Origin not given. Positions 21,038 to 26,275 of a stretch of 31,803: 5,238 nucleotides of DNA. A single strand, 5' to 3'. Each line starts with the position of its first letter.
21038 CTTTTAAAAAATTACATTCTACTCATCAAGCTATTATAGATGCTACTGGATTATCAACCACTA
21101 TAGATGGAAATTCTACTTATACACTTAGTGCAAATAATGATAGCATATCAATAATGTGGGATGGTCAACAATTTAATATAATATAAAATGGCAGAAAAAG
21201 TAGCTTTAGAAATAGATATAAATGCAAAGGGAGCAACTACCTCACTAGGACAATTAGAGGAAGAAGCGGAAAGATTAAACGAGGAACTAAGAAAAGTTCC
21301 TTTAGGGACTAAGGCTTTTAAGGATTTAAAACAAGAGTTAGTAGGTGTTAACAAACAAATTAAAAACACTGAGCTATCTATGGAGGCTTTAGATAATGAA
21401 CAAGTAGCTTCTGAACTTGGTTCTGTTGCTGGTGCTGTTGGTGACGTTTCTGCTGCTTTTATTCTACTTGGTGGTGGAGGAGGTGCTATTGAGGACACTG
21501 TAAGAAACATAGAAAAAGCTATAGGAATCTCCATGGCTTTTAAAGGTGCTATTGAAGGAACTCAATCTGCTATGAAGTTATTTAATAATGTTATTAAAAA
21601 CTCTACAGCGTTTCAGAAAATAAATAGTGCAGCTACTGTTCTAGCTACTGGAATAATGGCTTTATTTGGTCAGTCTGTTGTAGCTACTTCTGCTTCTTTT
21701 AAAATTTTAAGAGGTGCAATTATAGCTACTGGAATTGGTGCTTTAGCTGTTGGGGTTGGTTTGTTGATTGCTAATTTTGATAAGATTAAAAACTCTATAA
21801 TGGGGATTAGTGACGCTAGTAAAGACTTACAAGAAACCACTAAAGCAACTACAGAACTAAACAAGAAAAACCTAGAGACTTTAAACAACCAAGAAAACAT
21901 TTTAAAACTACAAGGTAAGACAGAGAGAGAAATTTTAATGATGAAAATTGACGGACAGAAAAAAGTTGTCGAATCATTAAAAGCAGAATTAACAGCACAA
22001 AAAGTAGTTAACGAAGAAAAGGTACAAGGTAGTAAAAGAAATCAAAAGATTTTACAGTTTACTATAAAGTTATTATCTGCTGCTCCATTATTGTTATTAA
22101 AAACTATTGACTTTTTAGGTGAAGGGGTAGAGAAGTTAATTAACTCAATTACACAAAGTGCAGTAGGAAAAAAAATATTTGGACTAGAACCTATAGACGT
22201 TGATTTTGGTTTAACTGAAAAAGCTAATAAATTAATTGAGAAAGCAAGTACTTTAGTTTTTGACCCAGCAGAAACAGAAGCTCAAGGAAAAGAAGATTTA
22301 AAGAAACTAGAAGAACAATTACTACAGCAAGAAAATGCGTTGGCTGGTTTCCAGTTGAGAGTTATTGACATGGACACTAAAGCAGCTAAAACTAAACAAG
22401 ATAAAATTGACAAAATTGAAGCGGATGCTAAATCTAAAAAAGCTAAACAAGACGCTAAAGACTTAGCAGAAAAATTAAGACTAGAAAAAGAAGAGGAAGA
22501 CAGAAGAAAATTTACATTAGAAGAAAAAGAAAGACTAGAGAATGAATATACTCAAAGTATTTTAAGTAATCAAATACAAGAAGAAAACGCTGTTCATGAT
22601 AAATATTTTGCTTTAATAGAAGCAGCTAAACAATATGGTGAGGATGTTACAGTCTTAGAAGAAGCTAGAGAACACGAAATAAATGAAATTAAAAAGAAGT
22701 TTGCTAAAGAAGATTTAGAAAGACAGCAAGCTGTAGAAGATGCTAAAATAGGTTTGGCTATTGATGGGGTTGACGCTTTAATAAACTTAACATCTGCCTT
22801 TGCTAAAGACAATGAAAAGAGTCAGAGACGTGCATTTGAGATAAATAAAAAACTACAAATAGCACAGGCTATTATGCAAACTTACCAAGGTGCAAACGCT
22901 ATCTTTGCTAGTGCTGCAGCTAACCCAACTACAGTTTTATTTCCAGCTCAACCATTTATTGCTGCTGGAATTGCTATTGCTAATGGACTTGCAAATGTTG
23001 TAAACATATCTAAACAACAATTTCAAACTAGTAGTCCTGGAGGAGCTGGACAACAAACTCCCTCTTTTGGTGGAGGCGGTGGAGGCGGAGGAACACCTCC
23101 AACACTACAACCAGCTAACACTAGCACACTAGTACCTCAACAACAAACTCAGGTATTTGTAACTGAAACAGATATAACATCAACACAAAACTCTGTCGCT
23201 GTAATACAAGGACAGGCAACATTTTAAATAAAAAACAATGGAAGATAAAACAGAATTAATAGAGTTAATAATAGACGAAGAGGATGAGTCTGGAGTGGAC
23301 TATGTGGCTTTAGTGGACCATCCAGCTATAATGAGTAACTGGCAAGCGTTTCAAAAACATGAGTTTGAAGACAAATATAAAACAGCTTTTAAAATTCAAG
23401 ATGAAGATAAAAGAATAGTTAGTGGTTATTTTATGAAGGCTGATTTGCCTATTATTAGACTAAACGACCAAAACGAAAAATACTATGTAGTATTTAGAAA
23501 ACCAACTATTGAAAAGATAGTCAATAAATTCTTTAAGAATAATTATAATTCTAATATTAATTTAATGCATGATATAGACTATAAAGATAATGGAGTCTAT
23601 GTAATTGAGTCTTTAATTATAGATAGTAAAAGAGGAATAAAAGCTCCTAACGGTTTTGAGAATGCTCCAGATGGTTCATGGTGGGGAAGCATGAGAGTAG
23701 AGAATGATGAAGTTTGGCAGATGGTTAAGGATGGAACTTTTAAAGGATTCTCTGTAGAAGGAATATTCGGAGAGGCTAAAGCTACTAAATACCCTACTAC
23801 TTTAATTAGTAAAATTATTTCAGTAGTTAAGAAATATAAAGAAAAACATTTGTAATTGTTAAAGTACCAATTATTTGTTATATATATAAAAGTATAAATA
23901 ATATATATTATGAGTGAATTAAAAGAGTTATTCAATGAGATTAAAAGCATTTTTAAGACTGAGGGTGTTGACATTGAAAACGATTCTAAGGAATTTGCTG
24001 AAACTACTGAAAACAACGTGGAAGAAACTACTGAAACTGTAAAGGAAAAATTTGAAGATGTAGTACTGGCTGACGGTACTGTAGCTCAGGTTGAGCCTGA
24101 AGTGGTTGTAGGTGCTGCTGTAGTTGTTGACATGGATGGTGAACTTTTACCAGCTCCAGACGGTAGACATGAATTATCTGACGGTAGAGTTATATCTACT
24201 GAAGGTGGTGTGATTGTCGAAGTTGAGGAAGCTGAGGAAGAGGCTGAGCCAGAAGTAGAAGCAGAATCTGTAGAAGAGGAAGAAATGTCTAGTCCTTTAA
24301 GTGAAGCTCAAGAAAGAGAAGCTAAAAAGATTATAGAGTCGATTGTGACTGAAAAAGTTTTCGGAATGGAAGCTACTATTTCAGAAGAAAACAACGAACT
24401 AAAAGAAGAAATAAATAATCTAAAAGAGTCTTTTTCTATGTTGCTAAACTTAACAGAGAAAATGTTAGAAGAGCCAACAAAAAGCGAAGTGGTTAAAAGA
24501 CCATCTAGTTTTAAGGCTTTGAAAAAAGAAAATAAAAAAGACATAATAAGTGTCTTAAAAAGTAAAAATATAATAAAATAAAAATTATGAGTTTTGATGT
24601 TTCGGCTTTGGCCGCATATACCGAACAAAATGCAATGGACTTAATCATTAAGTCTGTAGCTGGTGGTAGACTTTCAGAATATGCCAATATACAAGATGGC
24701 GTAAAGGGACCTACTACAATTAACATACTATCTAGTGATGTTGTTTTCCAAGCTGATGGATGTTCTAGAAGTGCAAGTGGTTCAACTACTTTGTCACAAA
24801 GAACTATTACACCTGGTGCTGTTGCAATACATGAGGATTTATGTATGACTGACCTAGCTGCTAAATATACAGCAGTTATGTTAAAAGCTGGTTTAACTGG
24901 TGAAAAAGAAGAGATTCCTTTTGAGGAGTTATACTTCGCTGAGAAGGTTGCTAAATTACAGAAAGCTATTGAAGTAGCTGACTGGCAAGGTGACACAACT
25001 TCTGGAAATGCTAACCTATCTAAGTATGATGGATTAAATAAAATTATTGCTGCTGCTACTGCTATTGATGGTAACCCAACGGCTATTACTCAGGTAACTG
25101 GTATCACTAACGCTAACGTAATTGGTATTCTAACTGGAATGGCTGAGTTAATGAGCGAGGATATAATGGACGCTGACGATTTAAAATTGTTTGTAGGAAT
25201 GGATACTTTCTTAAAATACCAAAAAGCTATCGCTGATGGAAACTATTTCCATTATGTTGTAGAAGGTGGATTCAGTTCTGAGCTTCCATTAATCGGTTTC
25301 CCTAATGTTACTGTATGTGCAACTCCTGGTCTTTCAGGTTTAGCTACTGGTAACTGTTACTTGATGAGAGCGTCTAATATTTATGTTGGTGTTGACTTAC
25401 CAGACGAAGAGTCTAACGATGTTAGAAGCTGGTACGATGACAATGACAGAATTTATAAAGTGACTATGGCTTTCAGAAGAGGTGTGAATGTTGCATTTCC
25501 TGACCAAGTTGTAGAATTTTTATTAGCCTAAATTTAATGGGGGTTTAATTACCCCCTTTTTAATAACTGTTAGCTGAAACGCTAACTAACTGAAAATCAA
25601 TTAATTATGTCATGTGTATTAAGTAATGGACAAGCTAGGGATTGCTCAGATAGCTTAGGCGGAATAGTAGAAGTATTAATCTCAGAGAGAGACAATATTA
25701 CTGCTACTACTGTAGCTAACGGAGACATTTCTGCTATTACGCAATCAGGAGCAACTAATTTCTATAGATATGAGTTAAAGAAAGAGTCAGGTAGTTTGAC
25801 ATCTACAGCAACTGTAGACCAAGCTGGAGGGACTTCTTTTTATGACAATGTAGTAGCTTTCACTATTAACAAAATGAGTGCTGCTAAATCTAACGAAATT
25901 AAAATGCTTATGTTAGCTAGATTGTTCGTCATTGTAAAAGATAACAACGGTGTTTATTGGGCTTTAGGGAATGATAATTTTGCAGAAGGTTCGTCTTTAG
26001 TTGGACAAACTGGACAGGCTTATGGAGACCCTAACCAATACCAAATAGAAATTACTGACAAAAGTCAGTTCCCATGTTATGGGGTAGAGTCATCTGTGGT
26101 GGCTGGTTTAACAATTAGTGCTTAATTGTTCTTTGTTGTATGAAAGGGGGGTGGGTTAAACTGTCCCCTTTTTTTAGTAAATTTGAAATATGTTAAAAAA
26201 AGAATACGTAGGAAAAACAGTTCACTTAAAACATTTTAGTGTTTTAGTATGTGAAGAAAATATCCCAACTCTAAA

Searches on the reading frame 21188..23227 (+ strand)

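Call 22: search_protein_families(library=phrogs, proteins=[window:21188-23227:+], max_evalue=0.01)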
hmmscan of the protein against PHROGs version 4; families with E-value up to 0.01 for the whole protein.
window:21188-23227:+ (679 aa): 4 families
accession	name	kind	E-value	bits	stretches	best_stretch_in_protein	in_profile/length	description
phrog_24676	-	tail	3.2e-12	46.7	1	120-309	39-224/587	tail length tape measure protein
phrog_1506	-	tail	5.1e-09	35.7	1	363-619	919-1180/1269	tail length tape measure protein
phrog_3336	-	tail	7.6e-09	35.7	1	345-619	673-949/1051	tail length tape measure protein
phrog_14901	-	tail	0.0044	16.6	1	151-227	489-563/606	tail length tape measure protein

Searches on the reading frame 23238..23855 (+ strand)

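Call 22: search_protein_families(library=phrogs, proteins=[window:23238-23855:+], max_evalue=0.01)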
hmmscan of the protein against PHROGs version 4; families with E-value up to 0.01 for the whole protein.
window:23238-23855:+ (205 aa): 9 families
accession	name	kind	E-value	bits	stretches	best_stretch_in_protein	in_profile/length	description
phrog_24921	-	unknown function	1.4e-29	104.3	1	9-178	5-171/349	-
phrog_1530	-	other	4e-14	53.7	1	41-188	228-360/379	DNA methyltransferase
phrog_15223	-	other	3e-13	51.1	1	84-184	31-117/199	protease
phrog_3017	-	head and packaging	1.5e-12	48.5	1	19-182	9-157/402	head maturation protease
phrog_34096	-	head and packaging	2.5e-09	37.4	1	48-191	124-249/412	head maturation protease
phrog_33677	-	head and packaging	5e-08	33.4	1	63-181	154-265/564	head maturation protease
phrog_13242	-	unknown function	0.00022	21.3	1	94-176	347-422/450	-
phrog_19260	-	unknown function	0.00024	21.6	1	37-198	26-174/253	-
phrog_9427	-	head and packaging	0.0041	17.3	1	157-201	106-148/453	head maturation protease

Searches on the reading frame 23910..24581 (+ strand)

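Call 22: search_protein_families(library=phrogs, proteins=[window:23910-24581:+], max_evalue=0.01)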
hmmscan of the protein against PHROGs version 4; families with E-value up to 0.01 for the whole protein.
window:23910-24581:+ (223 aa): 1 family
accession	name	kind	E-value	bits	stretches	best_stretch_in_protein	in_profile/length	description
phrog_33547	-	unknown function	0.0022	18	1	81-128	229-276/357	-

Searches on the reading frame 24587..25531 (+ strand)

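Call 22: search_protein_families(library=phrogs, proteins=[window:24587-25531:+], max_evalue=0.01)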
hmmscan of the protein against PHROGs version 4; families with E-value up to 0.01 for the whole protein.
window:24587-25531:+ (314 aa): 2 families
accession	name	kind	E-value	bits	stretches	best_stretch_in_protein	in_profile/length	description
phrog_11320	-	unknown function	5e-08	33.2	1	37-309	39-302/324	-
phrog_1623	-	head and packaging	0.0054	17.1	1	132-219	138-217/305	virion structural protein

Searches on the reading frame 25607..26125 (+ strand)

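Call 22: search_protein_families(library=phrogs, proteins=[window:25607-26125:+], max_evalue=0.01)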
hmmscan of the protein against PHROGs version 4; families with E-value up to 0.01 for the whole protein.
window:25607-26125:+ (172 aa): 1 family
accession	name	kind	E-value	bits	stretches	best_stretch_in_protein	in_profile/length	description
phrog_19091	-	unknown function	7.3e-19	69.1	1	1-169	1-169/181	-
